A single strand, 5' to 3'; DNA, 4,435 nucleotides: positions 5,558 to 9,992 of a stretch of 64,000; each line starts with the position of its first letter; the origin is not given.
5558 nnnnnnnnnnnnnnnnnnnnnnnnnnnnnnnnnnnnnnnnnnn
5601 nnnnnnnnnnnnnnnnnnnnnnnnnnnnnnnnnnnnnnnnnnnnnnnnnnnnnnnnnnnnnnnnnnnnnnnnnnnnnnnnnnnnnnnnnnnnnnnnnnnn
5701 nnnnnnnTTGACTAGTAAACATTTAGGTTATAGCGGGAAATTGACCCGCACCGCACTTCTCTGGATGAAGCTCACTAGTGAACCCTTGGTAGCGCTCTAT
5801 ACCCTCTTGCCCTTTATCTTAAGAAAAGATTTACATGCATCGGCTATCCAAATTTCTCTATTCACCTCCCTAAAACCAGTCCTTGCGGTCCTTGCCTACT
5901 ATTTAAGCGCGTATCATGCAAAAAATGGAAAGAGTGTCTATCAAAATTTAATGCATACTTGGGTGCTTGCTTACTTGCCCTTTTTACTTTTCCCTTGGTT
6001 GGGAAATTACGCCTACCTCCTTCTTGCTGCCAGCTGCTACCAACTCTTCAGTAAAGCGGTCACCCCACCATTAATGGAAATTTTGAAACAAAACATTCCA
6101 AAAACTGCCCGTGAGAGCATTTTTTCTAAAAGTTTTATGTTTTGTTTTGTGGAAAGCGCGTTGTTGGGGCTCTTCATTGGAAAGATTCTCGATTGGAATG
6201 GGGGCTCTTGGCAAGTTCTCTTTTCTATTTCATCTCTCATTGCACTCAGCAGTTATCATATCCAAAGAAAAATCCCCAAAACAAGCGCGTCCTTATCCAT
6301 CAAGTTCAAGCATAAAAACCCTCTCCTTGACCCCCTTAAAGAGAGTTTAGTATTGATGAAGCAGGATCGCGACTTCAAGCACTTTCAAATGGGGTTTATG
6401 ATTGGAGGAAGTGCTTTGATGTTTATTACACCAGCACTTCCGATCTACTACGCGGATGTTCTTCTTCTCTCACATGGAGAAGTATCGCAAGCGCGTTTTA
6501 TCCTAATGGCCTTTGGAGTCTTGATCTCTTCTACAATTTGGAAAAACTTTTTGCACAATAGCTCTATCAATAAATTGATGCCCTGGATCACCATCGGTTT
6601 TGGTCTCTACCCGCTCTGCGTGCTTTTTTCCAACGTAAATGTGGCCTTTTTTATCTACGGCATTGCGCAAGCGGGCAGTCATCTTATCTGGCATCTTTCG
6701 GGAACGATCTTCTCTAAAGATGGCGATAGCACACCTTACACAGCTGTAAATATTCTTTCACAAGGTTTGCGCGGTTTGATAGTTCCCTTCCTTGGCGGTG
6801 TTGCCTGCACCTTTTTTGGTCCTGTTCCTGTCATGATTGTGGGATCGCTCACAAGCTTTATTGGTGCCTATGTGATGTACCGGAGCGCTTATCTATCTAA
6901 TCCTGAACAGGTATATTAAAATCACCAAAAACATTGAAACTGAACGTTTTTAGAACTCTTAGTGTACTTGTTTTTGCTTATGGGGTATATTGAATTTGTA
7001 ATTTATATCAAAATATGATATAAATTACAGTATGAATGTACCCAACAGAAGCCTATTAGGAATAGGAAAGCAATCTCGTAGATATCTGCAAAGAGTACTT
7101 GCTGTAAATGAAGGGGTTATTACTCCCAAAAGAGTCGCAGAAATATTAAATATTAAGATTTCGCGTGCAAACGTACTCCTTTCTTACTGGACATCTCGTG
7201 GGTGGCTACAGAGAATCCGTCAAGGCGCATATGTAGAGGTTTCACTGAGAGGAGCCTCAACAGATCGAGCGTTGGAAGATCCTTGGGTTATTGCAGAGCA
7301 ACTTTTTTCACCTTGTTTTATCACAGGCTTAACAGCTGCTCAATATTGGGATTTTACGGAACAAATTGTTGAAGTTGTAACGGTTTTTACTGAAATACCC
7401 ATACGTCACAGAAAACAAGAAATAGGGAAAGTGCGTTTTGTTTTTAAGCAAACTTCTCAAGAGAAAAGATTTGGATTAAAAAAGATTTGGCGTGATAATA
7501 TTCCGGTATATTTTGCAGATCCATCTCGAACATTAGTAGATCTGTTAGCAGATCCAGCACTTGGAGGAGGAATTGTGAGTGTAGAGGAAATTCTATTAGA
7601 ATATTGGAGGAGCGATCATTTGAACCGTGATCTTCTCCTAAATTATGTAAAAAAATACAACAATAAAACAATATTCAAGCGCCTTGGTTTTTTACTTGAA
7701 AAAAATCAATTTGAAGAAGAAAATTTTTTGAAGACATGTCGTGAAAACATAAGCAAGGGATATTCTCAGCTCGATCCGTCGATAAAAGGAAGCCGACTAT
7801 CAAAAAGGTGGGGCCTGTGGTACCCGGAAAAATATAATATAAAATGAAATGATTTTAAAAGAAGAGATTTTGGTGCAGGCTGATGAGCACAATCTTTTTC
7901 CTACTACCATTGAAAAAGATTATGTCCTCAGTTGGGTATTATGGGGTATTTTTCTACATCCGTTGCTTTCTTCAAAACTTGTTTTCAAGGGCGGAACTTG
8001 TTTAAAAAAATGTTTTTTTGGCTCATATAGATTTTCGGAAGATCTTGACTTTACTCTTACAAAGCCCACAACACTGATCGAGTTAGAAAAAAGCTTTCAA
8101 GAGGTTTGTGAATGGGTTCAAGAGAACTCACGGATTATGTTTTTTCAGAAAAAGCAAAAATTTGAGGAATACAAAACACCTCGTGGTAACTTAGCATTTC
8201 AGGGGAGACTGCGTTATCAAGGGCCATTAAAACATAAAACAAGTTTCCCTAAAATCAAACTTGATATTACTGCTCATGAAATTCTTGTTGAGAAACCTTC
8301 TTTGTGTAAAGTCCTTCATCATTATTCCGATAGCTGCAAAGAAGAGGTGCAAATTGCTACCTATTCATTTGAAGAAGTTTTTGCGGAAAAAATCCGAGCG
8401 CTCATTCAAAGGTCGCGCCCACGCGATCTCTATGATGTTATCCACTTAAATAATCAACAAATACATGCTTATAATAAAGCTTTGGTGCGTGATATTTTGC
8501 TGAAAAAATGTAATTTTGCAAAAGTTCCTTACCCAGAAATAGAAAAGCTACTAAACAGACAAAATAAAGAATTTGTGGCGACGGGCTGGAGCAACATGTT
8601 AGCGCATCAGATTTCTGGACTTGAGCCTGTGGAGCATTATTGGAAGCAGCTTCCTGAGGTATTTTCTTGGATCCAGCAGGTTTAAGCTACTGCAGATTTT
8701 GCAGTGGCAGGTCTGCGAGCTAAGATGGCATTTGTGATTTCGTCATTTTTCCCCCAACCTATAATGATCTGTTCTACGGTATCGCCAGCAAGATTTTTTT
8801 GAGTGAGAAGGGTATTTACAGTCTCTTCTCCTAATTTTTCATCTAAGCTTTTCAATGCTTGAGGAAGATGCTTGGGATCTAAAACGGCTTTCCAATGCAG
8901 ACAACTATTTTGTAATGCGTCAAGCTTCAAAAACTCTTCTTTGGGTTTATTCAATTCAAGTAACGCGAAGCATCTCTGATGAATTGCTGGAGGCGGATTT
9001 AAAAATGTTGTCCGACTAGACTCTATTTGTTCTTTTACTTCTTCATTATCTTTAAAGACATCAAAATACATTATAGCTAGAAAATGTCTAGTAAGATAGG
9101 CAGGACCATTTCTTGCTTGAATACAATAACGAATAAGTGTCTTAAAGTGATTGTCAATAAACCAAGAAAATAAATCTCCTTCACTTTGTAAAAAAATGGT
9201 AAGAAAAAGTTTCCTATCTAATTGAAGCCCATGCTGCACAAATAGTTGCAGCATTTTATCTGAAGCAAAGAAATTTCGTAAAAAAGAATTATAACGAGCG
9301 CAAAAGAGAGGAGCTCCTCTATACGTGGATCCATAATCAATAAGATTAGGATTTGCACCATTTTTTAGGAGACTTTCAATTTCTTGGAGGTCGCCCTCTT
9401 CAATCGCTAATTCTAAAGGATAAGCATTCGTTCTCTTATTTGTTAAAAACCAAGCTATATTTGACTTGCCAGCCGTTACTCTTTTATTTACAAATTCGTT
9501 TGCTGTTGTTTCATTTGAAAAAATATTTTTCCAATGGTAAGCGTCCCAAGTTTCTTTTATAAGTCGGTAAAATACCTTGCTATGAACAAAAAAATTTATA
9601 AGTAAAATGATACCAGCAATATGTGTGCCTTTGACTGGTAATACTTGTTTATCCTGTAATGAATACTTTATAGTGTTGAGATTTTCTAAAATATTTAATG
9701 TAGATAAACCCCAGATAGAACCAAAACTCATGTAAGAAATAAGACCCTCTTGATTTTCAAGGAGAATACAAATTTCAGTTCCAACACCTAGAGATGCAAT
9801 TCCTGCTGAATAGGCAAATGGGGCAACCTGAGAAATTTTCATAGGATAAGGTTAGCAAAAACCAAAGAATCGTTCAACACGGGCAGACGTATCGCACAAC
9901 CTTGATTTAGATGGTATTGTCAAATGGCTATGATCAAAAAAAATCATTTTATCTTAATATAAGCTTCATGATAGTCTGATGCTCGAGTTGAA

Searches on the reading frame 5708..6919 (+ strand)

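Call 13: search_protein_families(library=ncbifam, proteins=[window:5708-6919:+], max_evalue=0.00001)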
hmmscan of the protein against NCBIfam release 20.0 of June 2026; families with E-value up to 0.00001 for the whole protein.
window:5708-6919:+ (403 aa): 1 family
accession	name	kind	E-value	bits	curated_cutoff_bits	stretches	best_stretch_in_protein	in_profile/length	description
TIGR00899.1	2A0120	subfamily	1.2e-07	31.2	522.3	1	32-185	18-171/375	sugar efflux transporter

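Call 56: search_protein_families(library=pfam, proteins=[window:5708-6919:+], max_evalue=0.01)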
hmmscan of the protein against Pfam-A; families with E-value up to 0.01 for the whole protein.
window:5708-6919:+ (403 aa): 1 family
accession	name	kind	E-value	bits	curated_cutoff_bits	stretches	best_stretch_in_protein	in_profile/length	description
PF07690.21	MFS_1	-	1.2e-10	41.3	33.4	1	30-325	15-312/347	Major Facilitator Superfamily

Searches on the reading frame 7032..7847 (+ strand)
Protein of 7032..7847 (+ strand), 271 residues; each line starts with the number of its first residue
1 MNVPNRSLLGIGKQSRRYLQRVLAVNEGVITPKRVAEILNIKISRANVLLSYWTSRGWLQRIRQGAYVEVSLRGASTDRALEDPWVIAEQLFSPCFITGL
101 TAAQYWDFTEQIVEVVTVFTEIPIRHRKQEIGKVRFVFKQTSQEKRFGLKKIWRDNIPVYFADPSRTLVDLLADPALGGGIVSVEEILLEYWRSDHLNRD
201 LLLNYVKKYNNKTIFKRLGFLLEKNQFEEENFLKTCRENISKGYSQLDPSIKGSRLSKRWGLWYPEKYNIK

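Call 13: search_protein_families(library=ncbifam, proteins=[window:7032-7847:+], max_evalue=0.00001)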
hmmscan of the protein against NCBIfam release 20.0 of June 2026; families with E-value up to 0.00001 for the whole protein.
window:7032-7847:+ (271 aa): 0 families

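Call 56: search_protein_families(library=pfam, proteins=[window:7032-7847:+], max_evalue=0.01)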
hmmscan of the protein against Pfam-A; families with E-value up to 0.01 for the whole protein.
window:7032-7847:+ (271 aa): 2 families
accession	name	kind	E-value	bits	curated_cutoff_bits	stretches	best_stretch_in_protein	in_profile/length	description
PF13338.12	AbiEi_4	-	2.4e-05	24.8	25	1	34-68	15-47/49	Transcriptional regulator, AbiEi antitoxin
PF09407.15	AbiEi_1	-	6.5e-05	23.6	22.2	1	99-223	22-141/142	AbiEi antitoxin C-terminal domain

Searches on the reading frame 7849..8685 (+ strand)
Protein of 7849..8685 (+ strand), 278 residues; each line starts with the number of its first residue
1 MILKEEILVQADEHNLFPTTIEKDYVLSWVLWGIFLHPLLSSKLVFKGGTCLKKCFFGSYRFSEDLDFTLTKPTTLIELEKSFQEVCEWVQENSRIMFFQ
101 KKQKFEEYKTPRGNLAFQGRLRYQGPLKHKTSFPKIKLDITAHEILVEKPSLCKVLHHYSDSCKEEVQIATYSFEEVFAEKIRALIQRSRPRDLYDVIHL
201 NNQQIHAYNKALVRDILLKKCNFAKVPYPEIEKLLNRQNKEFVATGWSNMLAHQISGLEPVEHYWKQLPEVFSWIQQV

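Call 13: search_protein_families(library=ncbifam, proteins=[window:7849-8685:+], max_evalue=0.00001)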
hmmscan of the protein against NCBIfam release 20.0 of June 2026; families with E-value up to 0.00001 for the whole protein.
window:7849-8685:+ (278 aa): 0 families

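Call 56: search_protein_families(library=pfam, proteins=[window:7849-8685:+], max_evalue=0.01)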
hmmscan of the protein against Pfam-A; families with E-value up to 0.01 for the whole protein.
window:7849-8685:+ (278 aa): 1 family
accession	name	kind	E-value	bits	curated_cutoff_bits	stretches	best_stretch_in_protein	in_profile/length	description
PF08843.17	AbiEii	-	3.7e-39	135.5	22.5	1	31-264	3-235/238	Nucleotidyl transferase AbiEii toxin, Type IV TA system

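Call 86: find_encoding_contigs(protein=window:7849-8685:+, flank=10000, max_places=4)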
Protein window:7849-8685:+ (278 aa): 1 contig read that carries it; 1 place shown.
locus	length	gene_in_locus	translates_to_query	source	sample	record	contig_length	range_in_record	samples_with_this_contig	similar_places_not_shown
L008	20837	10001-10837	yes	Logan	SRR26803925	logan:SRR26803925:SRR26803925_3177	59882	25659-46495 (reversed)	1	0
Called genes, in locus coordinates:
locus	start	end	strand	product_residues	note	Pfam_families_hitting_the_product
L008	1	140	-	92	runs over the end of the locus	PF00830:Ribosomal_L28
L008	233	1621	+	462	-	PF01262:AlaDh_PNT_C (faint), PF01266:DAO (faint), PF03486:HI0933_like (faint), PF07992:Pyr_redox_2, PF12831:FAD_oxidored (faint), PF13450:NAD_binding_8 (faint), PF00070:Pyr_redox, PF02852:Pyr_redox_dim, +1 more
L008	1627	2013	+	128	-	-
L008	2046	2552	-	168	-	-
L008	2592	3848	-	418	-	PF00083:Sugar_tr (weak), PF07690:MFS_1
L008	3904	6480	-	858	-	PF02861:Clp_N, PF00004:AAA, PF17871:AAA_lid_9, PF00004:AAA, PF07724:AAA_2, PF07728:AAA_5, PF13401:AAA_22 (weak), PF10431:ClpB_D2-small, +10 more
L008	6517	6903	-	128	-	-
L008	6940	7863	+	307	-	PF01699:Na_Ca_ex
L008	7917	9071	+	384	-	PF07690:MFS_1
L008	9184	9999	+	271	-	PF13338:AbiEi_4 (faint)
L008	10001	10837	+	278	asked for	PF08843:AbiEii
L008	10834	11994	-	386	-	-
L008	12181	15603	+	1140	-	-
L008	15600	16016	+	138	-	PF22361:IglE_N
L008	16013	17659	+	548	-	PF00501:AMP-binding (weak)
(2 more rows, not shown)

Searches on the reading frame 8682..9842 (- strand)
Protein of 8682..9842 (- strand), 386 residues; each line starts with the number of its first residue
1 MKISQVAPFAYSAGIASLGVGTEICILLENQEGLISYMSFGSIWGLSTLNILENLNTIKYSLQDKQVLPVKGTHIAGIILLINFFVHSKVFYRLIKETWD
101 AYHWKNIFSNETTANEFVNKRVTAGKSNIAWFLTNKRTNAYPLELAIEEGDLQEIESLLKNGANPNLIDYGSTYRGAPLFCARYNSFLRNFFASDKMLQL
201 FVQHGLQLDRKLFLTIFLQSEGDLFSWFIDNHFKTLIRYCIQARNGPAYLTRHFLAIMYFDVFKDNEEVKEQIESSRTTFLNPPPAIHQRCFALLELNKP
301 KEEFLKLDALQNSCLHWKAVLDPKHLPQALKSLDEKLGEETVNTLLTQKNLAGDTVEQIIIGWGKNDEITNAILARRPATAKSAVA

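Call 6: search_protein_families(library=ncbifam, proteins=[window:8682-9842:-], max_evalue=0.01)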
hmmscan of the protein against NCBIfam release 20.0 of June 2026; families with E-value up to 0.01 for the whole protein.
window:8682-9842:- (386 aa): 0 families

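Call 56: search_protein_families(library=pfam, proteins=[window:8682-9842:-], max_evalue=0.01)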
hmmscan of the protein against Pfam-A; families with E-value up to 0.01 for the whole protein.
window:8682-9842:- (386 aa): 1 family
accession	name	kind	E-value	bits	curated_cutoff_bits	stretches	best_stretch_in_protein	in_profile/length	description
PF13637.12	Ank_4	-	0.0065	17.2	22.7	0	146-182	4-37/50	Ankyrin repeats (many copies)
